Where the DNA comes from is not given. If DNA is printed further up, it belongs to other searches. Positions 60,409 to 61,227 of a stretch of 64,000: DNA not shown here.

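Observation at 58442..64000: Pseudaminic-acid-type cluster with a PduL phosphotransacylase in place of the usual acetyltransferase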

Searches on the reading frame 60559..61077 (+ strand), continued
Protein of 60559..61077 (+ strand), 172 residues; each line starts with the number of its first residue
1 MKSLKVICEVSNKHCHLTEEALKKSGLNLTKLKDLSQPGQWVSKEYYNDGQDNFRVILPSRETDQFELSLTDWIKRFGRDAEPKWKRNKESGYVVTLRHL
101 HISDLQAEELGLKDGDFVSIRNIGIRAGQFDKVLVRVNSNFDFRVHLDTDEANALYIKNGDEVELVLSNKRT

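Call 23: find_encoding_contigs(protein=P0017, flank=10000, max_places=2)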
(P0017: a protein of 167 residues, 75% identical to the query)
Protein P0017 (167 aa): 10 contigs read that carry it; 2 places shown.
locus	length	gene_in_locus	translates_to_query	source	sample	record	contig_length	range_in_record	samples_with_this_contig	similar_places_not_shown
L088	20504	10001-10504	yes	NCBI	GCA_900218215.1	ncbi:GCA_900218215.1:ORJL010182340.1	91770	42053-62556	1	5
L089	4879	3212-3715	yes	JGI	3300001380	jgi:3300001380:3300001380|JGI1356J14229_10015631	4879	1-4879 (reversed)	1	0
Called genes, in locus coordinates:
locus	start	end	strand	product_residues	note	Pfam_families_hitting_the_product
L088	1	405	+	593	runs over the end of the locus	PF02543:Carbam_trans_N, PF16861:Carbam_trans_C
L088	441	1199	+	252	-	PF00977:His_biosynth, PF05690:ThiG (faint)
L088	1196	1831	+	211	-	PF00117:GATase, PF07685:GATase_3 (weak), PF01174:SNO (faint)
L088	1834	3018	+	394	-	-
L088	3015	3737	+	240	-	PF02348:CTP_transf_3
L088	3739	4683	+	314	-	PF01408:GFO_IDH_MocA, PF02894:GFO_IDH_MocA_C (weak), PF22725:GFO_IDH_MocA_C3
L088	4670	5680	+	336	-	PF01408:GFO_IDH_MocA, PF22725:GFO_IDH_MocA_C3, PF02894:GFO_IDH_MocA_C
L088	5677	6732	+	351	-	PF03102:NeuB, PF08666:SAF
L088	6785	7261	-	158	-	-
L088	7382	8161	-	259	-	PF00106:adh_short, PF08659:KR, PF13561:adh_short_C2, PF23441:SDR (weak)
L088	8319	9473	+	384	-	PF02350:Epimerase_2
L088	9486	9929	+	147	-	PF14602:Hexapep_2 (faint), PF00132:Hexapep (weak)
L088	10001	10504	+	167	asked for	PF06130:PTAC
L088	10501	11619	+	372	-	PF00155:Aminotran_1_2 (weak), PF01041:DegT_DnrJ_EryC1, PF01053:Cys_Met_Meta_PP (weak)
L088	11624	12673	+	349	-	PF01073:3Beta_HSD, PF01370:Epimerase, PF02719:Polysacc_synt_2, PF04321:RmlD_sub_bind, PF05368:NmrA, PF16363:GDP_Man_Dehyd, PF07993:NAD_binding_4, PF13460:NAD_binding_10, +2 more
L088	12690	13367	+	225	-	PF00970:FAD_binding_6, PF00175:NAD_binding_1 (weak)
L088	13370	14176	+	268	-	-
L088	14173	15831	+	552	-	PF08241:Methyltransf_11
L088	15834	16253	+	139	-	PF07883:Cupin_2 (weak)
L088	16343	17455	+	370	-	PF13489:Methyltransf_23, PF13847:Methyltransf_31 (faint)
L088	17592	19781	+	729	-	PF04932:Wzy_C, PF07719:TPR_2 (faint), PF13181:TPR_8 (faint), PF13428:TPR_14 (faint), PF13432:TPR_16 (faint), PF14559:TPR_19 (faint), PF13431:TPR_17 (faint)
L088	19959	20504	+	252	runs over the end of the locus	-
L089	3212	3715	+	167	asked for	PF06130:PTAC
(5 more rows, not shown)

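Call 24: find_encoding_contigs(protein=P0007, flank=10000, max_places=2)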
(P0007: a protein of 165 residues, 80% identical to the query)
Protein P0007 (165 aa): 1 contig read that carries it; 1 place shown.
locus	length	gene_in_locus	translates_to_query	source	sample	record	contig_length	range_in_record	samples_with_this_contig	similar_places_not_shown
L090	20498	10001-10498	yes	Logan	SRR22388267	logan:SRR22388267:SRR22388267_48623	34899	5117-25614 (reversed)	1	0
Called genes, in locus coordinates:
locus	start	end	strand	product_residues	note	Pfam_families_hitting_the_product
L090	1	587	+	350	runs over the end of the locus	PF03102:NeuB, PF08666:SAF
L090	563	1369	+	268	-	PF02348:CTP_transf_3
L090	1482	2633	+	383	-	PF02350:Epimerase_2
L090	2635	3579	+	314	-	PF13489:Methyltransf_23, PF08003:Methyltransf_9 (weak), PF13847:Methyltransf_31, PF08241:Methyltransf_11, PF08242:Methyltransf_12, PF13649:Methyltransf_25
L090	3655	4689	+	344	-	-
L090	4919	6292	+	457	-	PF02348:CTP_transf_3, PF02698:DUF218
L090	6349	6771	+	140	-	PF00583:Acetyltransf_1 (weak), PF13302:Acetyltransf_3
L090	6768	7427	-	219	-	PF05711:TylF, PF13578:Methyltransf_24 (weak)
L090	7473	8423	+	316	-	PF01073:3Beta_HSD, PF01370:Epimerase, PF04321:RmlD_sub_bind, PF13460:NAD_binding_10 (weak), PF16363:GDP_Man_Dehyd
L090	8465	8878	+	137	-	PF00908:dTDP_sugar_isom, PF05523:FdtA, PF14667:Polysacc_synt_C (weak)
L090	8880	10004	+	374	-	PF00155:Aminotran_1_2 (weak), PF01041:DegT_DnrJ_EryC1, PF01212:Beta_elim_lyase, PF01053:Cys_Met_Meta_PP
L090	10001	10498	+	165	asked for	PF06130:PTAC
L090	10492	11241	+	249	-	PF00977:His_biosynth, PF03060:NMO (faint), PF01207:Dus (faint)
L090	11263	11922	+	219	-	PF13489:Methyltransf_23, PF13649:Methyltransf_25, PF13847:Methyltransf_31 (weak), PF08241:Methyltransf_11, PF08242:Methyltransf_12 (weak)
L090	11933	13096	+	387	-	-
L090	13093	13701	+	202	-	PF00117:GATase, PF01174:SNO, PF07722:Peptidase_C26 (weak)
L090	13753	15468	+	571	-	PF02310:B12-binding, PF04055:Radical_SAM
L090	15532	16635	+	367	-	PF03102:NeuB, PF08666:SAF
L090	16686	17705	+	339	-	PF00288:GHMP_kinases_N, PF08544:GHMP_kinases_C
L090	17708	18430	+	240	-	PF00483:NTP_transferase, PF12804:NTP_transf_3 (weak)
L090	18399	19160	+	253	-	PF00535:Glycos_transf_2, PF13641:Glyco_tranf_2_3 (weak)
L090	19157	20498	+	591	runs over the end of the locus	-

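Call 26: search_solved_structures(query=window:60559-61077:+, max_evalue=0.01, show_alignments=2)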
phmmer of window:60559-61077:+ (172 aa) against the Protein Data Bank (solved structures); distinct sequences matched with E-value up to 0.01: 1.
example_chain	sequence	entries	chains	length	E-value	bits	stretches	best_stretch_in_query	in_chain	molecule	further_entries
5cuo_A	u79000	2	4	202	1.2e-17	67.3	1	5-165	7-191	Phosphate propanoyltransferase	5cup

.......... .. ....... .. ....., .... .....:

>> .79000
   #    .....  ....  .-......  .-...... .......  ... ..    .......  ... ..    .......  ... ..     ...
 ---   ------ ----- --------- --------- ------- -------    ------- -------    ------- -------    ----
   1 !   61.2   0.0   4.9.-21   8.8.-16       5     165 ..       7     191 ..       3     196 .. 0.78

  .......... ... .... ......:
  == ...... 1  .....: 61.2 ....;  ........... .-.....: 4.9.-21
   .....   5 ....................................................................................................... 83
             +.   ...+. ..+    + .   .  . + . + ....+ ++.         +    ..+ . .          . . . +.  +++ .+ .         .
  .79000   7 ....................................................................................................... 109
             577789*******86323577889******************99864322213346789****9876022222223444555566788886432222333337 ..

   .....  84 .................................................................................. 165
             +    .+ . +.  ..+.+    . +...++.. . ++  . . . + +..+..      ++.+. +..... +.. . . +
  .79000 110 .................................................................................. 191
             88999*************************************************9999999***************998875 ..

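Call 29: list_cluster_members(proteins=[window:60559-61077:+, window:58442-59419:+, window:59442-60584:+, window:61096-62058:+, window:62071-63411:+, window:56791-58296:-])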
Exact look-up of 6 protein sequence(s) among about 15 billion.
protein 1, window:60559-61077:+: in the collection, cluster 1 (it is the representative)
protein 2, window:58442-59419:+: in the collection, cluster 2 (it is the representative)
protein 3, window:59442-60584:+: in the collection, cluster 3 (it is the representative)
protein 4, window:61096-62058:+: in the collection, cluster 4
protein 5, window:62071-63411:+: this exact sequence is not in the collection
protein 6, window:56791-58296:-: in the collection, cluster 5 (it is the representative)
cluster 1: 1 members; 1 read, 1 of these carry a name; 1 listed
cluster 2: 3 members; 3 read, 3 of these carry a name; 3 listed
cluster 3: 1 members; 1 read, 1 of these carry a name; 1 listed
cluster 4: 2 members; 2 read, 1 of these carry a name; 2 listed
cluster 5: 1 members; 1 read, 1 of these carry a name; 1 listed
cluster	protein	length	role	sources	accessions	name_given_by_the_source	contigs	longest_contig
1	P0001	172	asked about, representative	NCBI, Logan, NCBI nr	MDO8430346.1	MAG: PduL/EutD family phosphate acyltransferase [bacterium] | PduL/EutD family phosphate acyltransferase [bacterium]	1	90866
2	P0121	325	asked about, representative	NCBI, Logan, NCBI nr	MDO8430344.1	MAG: UDP-N-acetylglucosamine 4,6-dehydratase (inverting) [bacterium] | UDP-N-acetylglucosamine 4,6-dehydratase (inverting) [bacterium]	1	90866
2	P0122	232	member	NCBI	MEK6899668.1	MAG: polysaccharide biosynthesis protein, partial [Nanoarchaeota archaeon]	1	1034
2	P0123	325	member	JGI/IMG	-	UDP-N-acetylglucosamine 4,6-dehydratase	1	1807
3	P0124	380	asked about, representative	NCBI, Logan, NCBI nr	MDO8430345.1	MAG: UDP-4-amino-4,6-dideoxy-N-acetyl-beta-L-altrosamine transaminase [bacterium] | UDP-4-amino-4,6-dideoxy-N-acetyl-beta-L-altrosamine transaminase [bacterium]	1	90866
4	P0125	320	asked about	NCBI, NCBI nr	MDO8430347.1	MAG: Gfo/Idh/MocA family oxidoreductase [bacterium] | Gfo/Idh/MocA family oxidoreductase [bacterium]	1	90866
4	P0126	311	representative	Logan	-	-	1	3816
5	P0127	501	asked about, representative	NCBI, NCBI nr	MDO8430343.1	MAG: hypothetical protein Q7S73_03175 [bacterium] | hypothetical protein [bacterium]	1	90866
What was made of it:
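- Checked: The TTG-start protein is not in the public collection (call 29).
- Tried and rejected: The window proteins are NCBI MDO8430343-47 on a 90,866-nt MAG contig (call 29).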

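Call 31: predict_structure(alignment_id=A1)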
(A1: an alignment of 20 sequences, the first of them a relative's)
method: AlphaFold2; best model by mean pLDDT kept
length: 172 residues; sequences in the alignment: 20
mean_pLDDT: 90.4   pTM: 0.75
mean pLDDT of the five models: 90.4, 90.2, 89.0, 88.8, 88.1
residues with pLDDT >= 90: 138; 70-90: 28; 50-70: 3; < 50: 3
segments of 3 or more residues with pLDDT < 50: 170-172
pLDDT, mean of each block of 10 residues (from residue 1): 83 92 95 87 95 94 93 94 85 90 94 94 93 91 92 93 83 33
secondary structure, 60 per line:
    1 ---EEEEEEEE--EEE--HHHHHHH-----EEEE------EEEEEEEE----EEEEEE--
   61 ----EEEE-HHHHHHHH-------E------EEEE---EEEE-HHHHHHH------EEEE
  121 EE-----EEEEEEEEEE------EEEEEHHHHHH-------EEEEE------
elements in order: E4-11 E14-16 H19-25 E31-34 E41-48 E53-58 E65-68 H70-77 E92-95 E99-102 H104-110 E117-122 E128-137 E144-148 H149-154 E162-166

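Call 32: find_encoding_contigs(protein=P0054, flank=8000, max_places=1)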
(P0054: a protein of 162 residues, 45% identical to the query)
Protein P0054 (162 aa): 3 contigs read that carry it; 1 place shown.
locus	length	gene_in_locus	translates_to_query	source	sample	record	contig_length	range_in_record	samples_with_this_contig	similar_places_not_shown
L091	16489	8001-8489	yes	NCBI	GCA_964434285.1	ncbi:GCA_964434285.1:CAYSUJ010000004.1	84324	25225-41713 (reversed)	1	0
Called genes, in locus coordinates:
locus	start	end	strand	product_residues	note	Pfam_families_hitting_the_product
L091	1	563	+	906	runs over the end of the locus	PF26449:DUF8128 (faint), PF12696:TraG-D_C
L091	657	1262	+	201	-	PF00334:NDK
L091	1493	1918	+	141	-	PF09997:DUF2238 (weak)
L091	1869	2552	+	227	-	PF18306:LDcluster4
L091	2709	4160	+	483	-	-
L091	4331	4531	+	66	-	PF08719:NADAR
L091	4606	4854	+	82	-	-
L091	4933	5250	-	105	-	PF00453:Ribosomal_L20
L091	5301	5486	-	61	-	PF01632:Ribosomal_L35p (weak)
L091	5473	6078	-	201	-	PF05198:IF3_N, PF00707:IF3_C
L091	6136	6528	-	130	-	-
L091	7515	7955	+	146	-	PF00583:Acetyltransf_1, PF13673:Acetyltransf_10, PF13508:Acetyltransf_7, PF08445:FR47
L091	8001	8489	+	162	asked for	PF06130:PTAC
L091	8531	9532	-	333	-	PF01636:APH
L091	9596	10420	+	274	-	-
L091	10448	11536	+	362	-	PF00437:T2SSE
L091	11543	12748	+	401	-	PF28597:T2SSF_N, PF00482:T2SSF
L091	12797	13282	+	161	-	PF07963:N_methyl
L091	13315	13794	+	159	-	PF07963:N_methyl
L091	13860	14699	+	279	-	PF06750:A24_N_bact, PF01478:Peptidase_A24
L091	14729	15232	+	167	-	-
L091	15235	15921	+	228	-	PF07963:N_methyl (weak)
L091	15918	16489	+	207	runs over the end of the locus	-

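Call 33: find_encoding_contigs(protein=P0095, flank=8000, max_places=1)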
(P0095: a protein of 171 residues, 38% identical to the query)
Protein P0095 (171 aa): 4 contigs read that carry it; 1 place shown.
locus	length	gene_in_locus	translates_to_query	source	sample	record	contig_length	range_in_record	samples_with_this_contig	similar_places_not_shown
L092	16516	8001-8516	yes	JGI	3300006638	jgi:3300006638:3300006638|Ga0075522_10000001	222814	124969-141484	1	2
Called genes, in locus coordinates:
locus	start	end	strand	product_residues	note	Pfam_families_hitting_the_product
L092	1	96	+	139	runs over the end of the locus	PF03946:Ribosomal_L11_N, PF00298:Ribosomal_L11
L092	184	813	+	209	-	PF01712:dNK (faint), PF02223:Thymidylate_kin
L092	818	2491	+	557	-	PF03485:Arg_tRNA_synt_N, PF00750:tRNA-synt_1d, PF05746:DALR_1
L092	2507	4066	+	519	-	PF01443:Viral_helicase1 (faint), PF02689:Herpes_Helicase (faint), PF05970:PIF1, PF13245:AAA_19, PF13401:AAA_22, PF13604:AAA_30, PF21530:Pif1_2B_dom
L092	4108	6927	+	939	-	PF00133:tRNA-synt_1, PF09334:tRNA-synt_1g (weak), PF08264:Anticodon_1, PF19302:DUF5915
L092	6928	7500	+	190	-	PF11967:RecO_N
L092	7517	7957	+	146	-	PF13302:Acetyltransf_3 (weak), PF13673:Acetyltransf_10, PF00583:Acetyltransf_1, PF13508:Acetyltransf_7, PF08445:FR47 (weak)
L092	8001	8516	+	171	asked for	PF06130:PTAC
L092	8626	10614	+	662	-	-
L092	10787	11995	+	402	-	PF00587:tRNA-synt_2b, PF03129:HGTP_anticodon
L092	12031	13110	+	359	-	PF01594:AI-2E_transport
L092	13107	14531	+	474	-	PF00133:tRNA-synt_1, PF01406:tRNA-synt_1e (faint), PF09334:tRNA-synt_1g, PF00133:tRNA-synt_1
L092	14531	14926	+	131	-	PF00856:SET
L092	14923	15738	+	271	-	PF01026:TatD_DNase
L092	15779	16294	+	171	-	PF01250:Ribosomal_S6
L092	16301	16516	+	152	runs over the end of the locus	PF00436:SSB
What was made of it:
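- Distant short PTACs pair with RimI-like GNATs outside sugar clusters (calls 32, 33).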

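Call 36: fold_search(model_id=the predicted structure, library=pdb)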
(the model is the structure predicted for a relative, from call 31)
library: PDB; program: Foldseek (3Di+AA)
matches with E <= 10: 1228; with E <= 0.001: 5
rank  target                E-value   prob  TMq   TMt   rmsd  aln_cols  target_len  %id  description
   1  5cuo_B                3.2e-15  1.00  0.81  0.74   2.9       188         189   29  Structure of Rhodopseudomonas palustris PduL - CoA bound form (released 2016-03-23)
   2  5cuo_A                5.9e-15  1.00  0.81  0.74   2.9       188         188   29  Structure of Rhodopseudomonas palustris PduL - CoA bound form (released 2016-03-23)
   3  7di0_A                4.1e-04  1.00  0.31  0.53   3.2        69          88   23  Crystal structure of the rationally designed apDPBB_sym_79 protein (released 2021-09-29)
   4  9mpq_F                6.8e-04  1.00  0.32  0.09   5.9        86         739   16  Cryo-EM structure of VCP (consensus) (released 2025-10-15)
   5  7dvf                  7.2e-04  1.00  0.29  0.53   3.3        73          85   22  Crystal structure of the computationally designed reDPBB_sym2 protein (released 2021-10-13)
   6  4rv0_A                1.1e-03  1.00  0.33  0.35   5.6        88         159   16  Crystal structure of TN complex (released 2015-11-25)
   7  7dg9                  1.1e-03  1.00  0.30  0.51   5.8        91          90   20  DPBB domain of VCP-like ATPase from Aeropyrum pernix (released 2021-09-29)
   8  7di1_A                1.3e-03  1.00  0.30  0.51   5.8        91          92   16  Crystal structure of the rationally designed mkDPBB_sym_86 protein (released 2021-09-29)
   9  7dww_A                1.4e-03  1.00  0.28  0.50   3.5        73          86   23  Crystal structure of the computationally designed msDPBB_sym2 protein (released 2021-09-29)
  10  3qq8_A                1.5e-03  1.00  0.32  0.32  13.3       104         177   16  Crystal structure of p97-N in complex with FAF1-UBX (released 2011-06-22)
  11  9m4g_A                1.6e-03  1.00  0.33  0.36   3.0        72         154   12  Structure of AtCDC48 N-domain (released 2025-10-29)
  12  5epp_A                1.7e-03  1.00  0.31  0.32   2.8        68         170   20  Structural Insights into the Interaction of p97 N-terminus Domain and VBM Motif in Rhomboid Protease, RHBDL4 (released 2016-09-14)
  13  7dvc_A                1.7e-03  1.00  0.30  0.54   3.2        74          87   20  Crystal structure of the computationally designed reDPBB_sym1 protein (released 2021-09-29)
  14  7bpa_A                1.7e-03  1.00  0.34  0.09   5.8        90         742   14  Human AAA+ ATPase VCP mutant - T76A, AMP-PNP-bound form, Conformation I (released 2021-03-31)
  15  8das_A                1.9e-03  1.00  0.34  0.09   2.4        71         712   21  Saccharomyces cerevisiae Ufd1/Npl4/Cdc48 complex bound to two ubiquitin moieties in presence of SUMO-ubiquitin(K48poly (released 2022-11-30)
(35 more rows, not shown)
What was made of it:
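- On PduL/PTAC (PF06130): Calls 31 and 36: model pLDDT 90.4.
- Closest known: PduL / EutD-type phosphotransacylase. Same: Same two-barrel fold (TM 0.81/0.74, call 36).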

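Call 51: find_encoding_contigs(protein=P0043, flank=5000, max_places=1)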
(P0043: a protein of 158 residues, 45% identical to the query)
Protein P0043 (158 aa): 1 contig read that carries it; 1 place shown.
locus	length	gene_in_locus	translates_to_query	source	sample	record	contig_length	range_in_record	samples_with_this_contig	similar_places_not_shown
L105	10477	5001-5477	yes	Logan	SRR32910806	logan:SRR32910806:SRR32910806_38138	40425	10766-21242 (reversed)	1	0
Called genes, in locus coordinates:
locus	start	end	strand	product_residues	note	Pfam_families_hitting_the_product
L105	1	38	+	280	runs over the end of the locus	PF00106:adh_short, PF01370:Epimerase, PF02719:Polysacc_synt_2, PF04321:RmlD_sub_bind, PF08659:KR (weak), PF01073:3Beta_HSD, PF07993:NAD_binding_4 (faint), PF16363:GDP_Man_Dehyd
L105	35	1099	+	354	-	-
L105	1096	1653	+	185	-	PF00117:GATase, PF07722:Peptidase_C26 (weak)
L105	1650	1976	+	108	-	-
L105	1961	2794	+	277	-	-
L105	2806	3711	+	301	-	PF11316:Rhamno_transf (weak)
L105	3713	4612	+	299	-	PF01370:Epimerase, PF02719:Polysacc_synt_2, PF04321:RmlD_sub_bind, PF01073:3Beta_HSD (weak), PF16363:GDP_Man_Dehyd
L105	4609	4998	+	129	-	PF14602:Hexapep_2 (faint), PF25087:GMPPB_C (faint), PF00132:Hexapep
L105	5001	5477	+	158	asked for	PF06130:PTAC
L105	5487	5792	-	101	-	-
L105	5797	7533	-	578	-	-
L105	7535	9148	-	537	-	-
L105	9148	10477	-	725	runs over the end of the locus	PF01471:PG_binding_1 (weak)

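Call 52: find_encoding_contigs(protein=P0040, flank=5000, max_places=1)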
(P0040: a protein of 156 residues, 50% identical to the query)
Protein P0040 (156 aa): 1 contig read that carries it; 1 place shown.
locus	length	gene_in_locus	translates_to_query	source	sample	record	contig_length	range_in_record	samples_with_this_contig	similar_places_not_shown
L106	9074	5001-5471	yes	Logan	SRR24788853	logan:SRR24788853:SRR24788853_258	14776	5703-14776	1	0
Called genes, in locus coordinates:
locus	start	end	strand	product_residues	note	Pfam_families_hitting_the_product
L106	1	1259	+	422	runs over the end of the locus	PF00899:ThiF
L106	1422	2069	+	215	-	-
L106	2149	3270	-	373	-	-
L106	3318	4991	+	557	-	PF16927:HisKA_7TM, PF00512:HisKA (weak), PF02518:HATPase_c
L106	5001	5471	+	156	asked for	PF06130:PTAC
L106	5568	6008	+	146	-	PF01894:YjbQ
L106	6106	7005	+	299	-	PF02618:YceG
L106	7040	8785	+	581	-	PF09972:DUF2207, PF20990:DUF2207_C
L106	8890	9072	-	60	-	?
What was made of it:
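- One distant member (L106) has no acetyltransferase within 5 kb (call 52).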

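Call 53: search_protein_families(library=pfam, proteins=[L002:5920-6774:+], max_evalue=0.001)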
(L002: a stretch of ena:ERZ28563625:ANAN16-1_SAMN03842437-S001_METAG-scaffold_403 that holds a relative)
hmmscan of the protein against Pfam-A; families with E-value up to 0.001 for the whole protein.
L002:5920-6774:+ (284 aa): 1 family
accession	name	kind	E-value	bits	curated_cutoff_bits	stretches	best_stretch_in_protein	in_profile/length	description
PF13672.11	PP2C_2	-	0.00087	19.3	24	0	49-232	39-183/209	Protein phosphatase 2C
